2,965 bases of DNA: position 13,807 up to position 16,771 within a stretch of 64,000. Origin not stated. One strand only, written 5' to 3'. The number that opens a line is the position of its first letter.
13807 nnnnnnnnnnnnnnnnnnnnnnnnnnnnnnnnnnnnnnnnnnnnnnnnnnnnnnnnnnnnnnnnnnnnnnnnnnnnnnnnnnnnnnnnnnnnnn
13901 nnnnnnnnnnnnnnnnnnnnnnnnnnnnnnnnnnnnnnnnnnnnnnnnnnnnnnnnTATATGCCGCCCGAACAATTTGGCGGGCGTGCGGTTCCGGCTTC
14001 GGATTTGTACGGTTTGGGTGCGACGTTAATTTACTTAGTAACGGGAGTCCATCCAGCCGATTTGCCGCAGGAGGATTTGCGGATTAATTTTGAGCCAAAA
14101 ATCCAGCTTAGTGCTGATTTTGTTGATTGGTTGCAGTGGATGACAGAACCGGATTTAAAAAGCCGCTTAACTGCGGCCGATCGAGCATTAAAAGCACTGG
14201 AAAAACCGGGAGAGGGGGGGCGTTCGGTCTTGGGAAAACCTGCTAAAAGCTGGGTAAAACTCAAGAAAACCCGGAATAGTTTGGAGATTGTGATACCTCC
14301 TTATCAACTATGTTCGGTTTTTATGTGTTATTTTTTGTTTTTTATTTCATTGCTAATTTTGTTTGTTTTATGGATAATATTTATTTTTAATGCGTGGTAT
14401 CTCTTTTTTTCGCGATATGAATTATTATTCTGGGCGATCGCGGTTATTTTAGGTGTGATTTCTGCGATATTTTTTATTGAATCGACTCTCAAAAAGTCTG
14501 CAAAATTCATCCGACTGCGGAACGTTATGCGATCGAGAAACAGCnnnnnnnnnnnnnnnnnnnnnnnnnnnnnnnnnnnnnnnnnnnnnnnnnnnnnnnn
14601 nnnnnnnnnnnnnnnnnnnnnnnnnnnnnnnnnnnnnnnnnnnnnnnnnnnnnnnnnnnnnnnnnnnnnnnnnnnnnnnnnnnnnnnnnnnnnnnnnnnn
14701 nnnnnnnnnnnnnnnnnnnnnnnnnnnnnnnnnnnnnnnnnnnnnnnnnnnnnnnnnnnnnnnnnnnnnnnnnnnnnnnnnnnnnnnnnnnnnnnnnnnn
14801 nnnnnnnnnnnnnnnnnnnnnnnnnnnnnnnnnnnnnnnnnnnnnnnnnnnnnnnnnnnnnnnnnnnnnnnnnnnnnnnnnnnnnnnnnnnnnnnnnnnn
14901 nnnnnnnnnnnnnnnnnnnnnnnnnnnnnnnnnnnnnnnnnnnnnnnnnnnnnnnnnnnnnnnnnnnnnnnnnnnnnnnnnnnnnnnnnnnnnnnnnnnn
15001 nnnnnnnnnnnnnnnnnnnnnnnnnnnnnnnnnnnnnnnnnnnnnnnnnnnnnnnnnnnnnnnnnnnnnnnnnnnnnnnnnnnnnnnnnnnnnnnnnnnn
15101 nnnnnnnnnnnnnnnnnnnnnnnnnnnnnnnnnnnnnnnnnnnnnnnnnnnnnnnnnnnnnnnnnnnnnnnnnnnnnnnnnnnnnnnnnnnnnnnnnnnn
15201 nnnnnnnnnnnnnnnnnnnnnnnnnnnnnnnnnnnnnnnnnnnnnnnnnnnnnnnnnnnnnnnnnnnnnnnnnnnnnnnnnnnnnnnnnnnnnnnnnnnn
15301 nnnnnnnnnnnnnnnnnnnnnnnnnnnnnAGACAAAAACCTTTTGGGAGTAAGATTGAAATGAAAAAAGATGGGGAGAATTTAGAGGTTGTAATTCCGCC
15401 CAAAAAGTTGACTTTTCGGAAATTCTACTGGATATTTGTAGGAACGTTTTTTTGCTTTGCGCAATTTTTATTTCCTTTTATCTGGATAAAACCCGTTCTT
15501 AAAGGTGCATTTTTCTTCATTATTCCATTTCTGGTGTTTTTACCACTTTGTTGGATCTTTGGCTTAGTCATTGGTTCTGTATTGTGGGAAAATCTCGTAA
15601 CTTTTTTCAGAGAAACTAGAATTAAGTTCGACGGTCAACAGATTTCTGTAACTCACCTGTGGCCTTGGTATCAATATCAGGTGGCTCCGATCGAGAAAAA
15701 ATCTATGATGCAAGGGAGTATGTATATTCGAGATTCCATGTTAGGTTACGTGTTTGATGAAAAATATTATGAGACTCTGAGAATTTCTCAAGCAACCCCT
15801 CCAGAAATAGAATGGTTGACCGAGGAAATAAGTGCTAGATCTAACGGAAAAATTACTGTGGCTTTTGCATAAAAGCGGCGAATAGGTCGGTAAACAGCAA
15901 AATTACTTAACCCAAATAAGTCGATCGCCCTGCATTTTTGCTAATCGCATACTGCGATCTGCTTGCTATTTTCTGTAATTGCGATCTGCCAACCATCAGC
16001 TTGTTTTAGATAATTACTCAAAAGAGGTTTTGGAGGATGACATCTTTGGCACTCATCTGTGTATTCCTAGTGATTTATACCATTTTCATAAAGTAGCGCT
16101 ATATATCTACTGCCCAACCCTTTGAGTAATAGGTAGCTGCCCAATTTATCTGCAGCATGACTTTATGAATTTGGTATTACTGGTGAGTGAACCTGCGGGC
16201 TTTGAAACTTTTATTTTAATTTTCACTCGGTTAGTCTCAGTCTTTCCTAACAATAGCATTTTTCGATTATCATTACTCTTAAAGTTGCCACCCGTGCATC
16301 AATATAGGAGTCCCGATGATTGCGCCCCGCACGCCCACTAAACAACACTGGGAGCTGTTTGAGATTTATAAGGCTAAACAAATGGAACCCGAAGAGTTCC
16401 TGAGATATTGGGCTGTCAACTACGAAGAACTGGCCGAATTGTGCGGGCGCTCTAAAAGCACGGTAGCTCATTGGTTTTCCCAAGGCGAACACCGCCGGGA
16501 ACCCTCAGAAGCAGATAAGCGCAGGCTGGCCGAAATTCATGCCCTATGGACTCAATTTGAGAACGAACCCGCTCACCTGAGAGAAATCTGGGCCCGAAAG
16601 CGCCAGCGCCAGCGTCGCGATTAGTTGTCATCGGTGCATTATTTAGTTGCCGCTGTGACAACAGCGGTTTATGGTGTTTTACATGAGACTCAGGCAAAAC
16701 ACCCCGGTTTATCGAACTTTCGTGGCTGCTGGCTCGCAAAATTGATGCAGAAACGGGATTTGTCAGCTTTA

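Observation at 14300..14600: Junction of tandem Ser/Thr-kinase paralogues: copy 2's conserved N-terminus has no start codon and is encoded ahead of copy 1's stop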

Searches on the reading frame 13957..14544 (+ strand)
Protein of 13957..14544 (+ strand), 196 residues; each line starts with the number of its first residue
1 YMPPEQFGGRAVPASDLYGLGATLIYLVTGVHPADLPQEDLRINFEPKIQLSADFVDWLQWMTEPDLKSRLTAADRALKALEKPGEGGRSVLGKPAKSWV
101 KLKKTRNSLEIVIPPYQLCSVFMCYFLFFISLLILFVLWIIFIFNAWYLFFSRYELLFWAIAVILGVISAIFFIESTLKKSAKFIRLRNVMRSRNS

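Call 38: find_encoding_contigs(protein=window:13957-14544:+, flank=10000, max_places=6)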
Protein window:13957-14544:+ (196 aa): 1 contig read that carries it; 1 place shown.
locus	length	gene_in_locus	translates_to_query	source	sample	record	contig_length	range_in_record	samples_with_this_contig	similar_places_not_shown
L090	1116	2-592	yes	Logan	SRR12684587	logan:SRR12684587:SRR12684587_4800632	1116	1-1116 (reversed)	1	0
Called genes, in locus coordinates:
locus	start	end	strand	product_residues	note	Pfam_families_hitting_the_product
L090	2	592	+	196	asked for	?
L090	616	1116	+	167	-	?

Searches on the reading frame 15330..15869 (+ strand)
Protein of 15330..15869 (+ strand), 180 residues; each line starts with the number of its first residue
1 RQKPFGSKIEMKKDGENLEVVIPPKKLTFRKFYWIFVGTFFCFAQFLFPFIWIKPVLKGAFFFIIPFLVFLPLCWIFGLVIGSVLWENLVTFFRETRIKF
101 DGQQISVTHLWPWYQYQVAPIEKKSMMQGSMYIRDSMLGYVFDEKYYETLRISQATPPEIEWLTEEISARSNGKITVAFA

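Call 57: search_protein_families(library=pfam, proteins=[window:15330-15869:+], max_evalue=10)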
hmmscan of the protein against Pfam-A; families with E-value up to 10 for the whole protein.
window:15330-15869:+ (180 aa): 0 families

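Call 59: predict_structure(alignment_id=A5)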
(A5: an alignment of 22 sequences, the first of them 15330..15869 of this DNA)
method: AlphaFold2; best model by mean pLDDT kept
length: 180 residues; sequences in the alignment: 22
mean_pLDDT: 73.5   pTM: 0.57
mean pLDDT of the five models: 73.5, 73.4, 72.8, 72.3, 70.5
residues with pLDDT >= 90: 0; 70-90: 135; 50-70: 19; < 50: 26
segments of 3 or more residues with pLDDT < 50: 128-150, 178-180
pLDDT, mean of each block of 10 residues (from residue 1): 79 83 82 86 84 80 82 85 83 83 81 83 57 39 40 67 78 53
secondary structure, 60 per line:
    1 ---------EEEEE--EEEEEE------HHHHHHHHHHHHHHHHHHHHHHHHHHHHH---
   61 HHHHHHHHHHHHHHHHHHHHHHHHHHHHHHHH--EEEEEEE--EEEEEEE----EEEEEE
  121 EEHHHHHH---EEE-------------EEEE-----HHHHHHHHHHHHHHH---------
elements in order: E10-14 E17-22 H29-57 H61-92 E95-101 E104-110 E115-122 H123-128 E132-134 E148-151 H157-171

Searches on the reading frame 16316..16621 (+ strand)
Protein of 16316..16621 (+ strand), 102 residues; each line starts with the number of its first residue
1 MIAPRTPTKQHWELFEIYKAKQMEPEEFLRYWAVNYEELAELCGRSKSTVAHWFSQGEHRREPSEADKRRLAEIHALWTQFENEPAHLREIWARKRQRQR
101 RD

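Call 34: find_encoding_contigs(protein=window:16316-16621:+, flank=10000, max_places=6)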
Protein window:16316-16621:+ (102 aa): 3 contigs read that carry it; 2 places shown.
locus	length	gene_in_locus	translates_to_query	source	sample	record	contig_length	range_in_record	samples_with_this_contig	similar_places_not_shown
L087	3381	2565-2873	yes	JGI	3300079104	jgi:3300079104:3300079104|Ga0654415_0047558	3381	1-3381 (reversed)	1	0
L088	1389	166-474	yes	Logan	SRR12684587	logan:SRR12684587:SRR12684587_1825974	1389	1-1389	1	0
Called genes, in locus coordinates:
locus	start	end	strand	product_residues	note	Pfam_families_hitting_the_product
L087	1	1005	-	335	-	?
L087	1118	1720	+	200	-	PF00210:Ferritin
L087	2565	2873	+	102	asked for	-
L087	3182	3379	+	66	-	?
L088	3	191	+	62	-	?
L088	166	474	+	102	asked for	-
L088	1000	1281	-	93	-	PF02604:PhdYeFM_antitox (weak)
